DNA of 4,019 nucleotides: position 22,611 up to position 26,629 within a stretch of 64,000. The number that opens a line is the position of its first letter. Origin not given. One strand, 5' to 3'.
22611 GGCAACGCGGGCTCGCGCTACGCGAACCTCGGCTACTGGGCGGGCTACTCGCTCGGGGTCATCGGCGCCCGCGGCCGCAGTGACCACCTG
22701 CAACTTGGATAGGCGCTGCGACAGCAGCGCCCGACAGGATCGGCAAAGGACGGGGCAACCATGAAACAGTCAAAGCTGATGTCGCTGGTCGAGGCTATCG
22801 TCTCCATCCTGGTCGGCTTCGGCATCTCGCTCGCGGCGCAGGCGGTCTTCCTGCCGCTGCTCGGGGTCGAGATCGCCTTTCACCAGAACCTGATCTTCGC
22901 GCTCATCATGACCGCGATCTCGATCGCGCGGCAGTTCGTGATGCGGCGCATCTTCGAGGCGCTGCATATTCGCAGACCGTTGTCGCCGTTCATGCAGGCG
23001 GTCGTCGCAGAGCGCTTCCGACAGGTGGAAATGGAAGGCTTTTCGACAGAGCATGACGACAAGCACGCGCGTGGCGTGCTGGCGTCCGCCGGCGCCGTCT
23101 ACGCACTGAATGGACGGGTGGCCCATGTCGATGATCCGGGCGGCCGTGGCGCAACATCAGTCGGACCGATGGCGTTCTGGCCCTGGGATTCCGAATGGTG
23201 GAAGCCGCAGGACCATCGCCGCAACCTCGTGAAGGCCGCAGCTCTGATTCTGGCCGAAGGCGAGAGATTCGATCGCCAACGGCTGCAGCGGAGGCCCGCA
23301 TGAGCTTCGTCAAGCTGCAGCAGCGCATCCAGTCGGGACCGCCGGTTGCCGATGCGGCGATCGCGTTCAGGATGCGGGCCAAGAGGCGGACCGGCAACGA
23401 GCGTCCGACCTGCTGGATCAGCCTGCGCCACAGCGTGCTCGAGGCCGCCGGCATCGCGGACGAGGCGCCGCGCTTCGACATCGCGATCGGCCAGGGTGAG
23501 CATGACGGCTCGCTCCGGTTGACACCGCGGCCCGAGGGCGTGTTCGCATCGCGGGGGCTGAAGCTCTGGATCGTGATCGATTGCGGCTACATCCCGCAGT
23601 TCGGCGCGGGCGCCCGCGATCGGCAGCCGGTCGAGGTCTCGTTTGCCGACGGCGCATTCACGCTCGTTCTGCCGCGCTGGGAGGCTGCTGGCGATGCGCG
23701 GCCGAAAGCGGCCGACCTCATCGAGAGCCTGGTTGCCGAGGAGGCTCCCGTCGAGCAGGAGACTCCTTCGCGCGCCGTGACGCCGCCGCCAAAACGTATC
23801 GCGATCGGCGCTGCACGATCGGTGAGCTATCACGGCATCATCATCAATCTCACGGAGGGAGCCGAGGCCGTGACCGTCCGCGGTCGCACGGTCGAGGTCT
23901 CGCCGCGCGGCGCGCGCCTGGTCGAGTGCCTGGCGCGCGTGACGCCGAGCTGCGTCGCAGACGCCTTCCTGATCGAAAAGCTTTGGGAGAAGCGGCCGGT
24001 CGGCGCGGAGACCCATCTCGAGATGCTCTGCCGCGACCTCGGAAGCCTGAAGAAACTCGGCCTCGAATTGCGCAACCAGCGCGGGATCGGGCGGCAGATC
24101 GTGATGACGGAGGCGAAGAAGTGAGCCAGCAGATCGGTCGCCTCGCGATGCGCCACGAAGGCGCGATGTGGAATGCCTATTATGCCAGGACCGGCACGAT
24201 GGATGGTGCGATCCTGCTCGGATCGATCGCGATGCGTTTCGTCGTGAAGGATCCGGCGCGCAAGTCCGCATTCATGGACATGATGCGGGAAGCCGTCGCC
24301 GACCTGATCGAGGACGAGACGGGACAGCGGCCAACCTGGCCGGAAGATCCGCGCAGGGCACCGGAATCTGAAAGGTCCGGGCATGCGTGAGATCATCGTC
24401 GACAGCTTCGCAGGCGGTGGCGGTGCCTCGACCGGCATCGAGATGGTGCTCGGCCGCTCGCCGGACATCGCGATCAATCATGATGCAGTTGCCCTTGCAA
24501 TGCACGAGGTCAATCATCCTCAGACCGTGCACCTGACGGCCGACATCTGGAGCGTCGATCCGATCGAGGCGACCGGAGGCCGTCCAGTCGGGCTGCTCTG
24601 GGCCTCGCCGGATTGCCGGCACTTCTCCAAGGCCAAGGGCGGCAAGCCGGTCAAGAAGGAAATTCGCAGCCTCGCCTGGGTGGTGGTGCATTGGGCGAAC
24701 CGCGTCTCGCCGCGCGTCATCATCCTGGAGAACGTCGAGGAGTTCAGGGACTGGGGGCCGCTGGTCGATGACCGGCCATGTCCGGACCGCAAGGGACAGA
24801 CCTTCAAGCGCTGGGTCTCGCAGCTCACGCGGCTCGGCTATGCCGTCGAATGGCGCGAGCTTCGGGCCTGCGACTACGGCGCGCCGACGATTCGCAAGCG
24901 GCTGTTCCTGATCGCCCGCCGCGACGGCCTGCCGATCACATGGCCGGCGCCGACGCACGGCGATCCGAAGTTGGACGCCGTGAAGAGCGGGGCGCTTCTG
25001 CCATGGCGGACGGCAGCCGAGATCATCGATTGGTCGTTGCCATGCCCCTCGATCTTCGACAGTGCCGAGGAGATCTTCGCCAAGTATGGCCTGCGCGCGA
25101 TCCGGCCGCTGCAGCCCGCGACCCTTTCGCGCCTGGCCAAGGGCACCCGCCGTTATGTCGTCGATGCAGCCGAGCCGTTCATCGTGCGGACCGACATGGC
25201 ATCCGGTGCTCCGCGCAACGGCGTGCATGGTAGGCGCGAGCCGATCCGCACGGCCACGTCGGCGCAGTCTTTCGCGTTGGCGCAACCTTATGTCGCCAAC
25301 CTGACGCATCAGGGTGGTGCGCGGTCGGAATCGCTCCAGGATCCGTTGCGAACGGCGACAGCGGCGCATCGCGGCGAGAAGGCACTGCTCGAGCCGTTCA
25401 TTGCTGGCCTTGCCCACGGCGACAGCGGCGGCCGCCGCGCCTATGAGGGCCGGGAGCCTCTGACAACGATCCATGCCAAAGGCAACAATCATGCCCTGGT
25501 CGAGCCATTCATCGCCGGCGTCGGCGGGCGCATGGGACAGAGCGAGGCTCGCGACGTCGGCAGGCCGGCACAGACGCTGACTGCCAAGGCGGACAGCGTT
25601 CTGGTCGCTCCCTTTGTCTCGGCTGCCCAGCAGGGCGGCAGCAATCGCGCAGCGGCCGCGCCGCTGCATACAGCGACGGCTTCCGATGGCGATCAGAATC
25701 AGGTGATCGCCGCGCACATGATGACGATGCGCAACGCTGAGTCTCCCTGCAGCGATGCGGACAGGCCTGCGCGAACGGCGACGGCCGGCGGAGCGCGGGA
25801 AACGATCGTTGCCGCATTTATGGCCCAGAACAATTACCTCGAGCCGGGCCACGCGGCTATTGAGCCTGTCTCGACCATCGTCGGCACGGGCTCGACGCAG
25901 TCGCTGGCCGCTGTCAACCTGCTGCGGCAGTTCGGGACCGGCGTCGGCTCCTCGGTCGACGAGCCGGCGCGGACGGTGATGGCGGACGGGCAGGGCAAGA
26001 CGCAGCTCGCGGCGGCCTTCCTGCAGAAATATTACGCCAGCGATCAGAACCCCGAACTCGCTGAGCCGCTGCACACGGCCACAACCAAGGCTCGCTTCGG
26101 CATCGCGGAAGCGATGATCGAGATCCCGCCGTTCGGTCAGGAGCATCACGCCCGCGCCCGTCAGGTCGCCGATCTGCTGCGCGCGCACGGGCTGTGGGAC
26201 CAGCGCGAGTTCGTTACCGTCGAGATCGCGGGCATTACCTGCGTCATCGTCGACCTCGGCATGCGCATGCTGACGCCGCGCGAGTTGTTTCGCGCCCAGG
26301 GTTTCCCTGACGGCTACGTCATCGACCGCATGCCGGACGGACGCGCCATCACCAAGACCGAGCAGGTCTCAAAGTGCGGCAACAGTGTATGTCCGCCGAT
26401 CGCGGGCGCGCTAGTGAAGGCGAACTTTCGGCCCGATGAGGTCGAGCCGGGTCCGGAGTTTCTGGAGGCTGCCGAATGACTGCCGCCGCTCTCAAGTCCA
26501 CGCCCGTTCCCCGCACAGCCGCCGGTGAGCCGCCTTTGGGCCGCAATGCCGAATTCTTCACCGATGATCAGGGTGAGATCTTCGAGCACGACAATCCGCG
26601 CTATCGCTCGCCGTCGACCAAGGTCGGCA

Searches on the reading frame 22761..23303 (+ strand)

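Call 4: search_protein_families(library=pfam, proteins=[window:22761-23303:+], max_evalue=0.01)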
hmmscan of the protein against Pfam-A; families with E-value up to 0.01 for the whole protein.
window:22761-23303:+ (180 aa): 1 family
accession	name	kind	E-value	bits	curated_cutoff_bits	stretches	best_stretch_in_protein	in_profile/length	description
PF23858.1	DUF7220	-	2.2e-24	86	28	1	2-70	1-69/70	Family of unknown function (DUF7220)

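Call 15: search_protein_families(library=phrogs, proteins=[window:22761-23303:+], max_evalue=0.001)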
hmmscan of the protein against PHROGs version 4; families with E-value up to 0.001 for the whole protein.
window:22761-23303:+ (180 aa): 10 families
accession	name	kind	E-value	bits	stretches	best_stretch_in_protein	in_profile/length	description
phrog_9434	-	unknown function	2.9e-34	120.3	1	80-176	404-495/507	-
phrog_6628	-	unknown function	5.6e-32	112.1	1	71-174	573-666/685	-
phrog_11504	-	unknown function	1.1e-29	105.3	1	81-172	282-367/376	-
phrog_9763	-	unknown function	1.6e-28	101.1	1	71-175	145-237/247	-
phrog_6574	-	unknown function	1.2e-26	95.1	1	67-173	100-206/217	-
phrog_3956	-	unknown function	1.3e-24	88.2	1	81-174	497-577/585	-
phrog_4276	-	unknown function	1.6e-22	80.8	1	1-70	65-134/144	-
phrog_19550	-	unknown function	2.4e-20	74.4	1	72-173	83-178/186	-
phrog_14548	-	unknown function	6.2e-18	66.2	1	75-173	283-370/378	-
phrog_28211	-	unknown function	3e-13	51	1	80-177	130-225/234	-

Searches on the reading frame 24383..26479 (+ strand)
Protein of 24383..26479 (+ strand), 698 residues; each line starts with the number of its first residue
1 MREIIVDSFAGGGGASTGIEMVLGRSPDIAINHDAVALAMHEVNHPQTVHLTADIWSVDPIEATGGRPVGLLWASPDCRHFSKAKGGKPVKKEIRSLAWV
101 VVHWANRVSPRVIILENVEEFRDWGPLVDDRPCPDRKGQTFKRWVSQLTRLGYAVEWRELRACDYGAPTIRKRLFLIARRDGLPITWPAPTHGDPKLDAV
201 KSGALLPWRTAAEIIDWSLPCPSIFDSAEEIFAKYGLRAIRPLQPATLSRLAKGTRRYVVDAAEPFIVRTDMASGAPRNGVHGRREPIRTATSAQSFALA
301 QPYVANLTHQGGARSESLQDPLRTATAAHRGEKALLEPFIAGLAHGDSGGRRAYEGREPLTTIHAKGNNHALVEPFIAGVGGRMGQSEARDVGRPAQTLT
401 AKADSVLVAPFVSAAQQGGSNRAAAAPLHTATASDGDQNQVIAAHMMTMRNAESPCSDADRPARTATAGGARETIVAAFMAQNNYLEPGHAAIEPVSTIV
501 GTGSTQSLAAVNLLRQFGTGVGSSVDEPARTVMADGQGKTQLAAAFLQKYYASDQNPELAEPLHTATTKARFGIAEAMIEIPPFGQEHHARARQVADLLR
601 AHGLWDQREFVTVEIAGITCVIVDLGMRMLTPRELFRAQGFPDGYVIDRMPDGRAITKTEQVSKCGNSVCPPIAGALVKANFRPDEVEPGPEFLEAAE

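Call 4: search_protein_families(library=pfam, proteins=[window:24383-26479:+], max_evalue=0.01)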
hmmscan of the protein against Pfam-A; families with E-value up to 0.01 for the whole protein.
window:24383-26479:+ (698 aa): 1 family
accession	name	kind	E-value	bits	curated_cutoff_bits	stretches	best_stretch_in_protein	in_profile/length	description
PF00145.23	DNA_methylase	-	5.9e-27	95.4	22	2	5-186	3-168/324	C-5 cytosine-specific DNA methylase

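Call 15: search_protein_families(library=phrogs, proteins=[window:24383-26479:+], max_evalue=0.001)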
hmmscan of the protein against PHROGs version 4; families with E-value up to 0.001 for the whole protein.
window:24383-26479:+ (698 aa): 10 families
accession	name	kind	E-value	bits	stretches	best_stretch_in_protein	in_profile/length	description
phrog_116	-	other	4.2e-98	330.6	1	1-682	206-490/779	DNA methyltransferase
phrog_23072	-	other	1.2e-66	226.9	4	603-685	309-391/400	DNA methyltransferase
phrog_29443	-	unknown function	3e-62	211.2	1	1-148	1-150/273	-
phrog_363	-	other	8.5e-39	134.6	1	4-182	55-217/327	DNA methyltransferase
phrog_5999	-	other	2.6e-29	102.4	1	1-101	1-103/109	DNA methyltransferase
phrog_13621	-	unknown function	3.2e-24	86.1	1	599-682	29-109/121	-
phrog_16528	-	other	3.6e-07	31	1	585-679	165-215/236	DNA methyltransferase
phrog_32758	-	other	1.7e-05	25.6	1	146-178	10-42/154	DNA methyltransferase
phrog_16427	-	other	0.00011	23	1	620-671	108-158/235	DNA methyltransferase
phrog_29583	-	other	0.00012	21.9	1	69-182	79-192/468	DNA methyltransferase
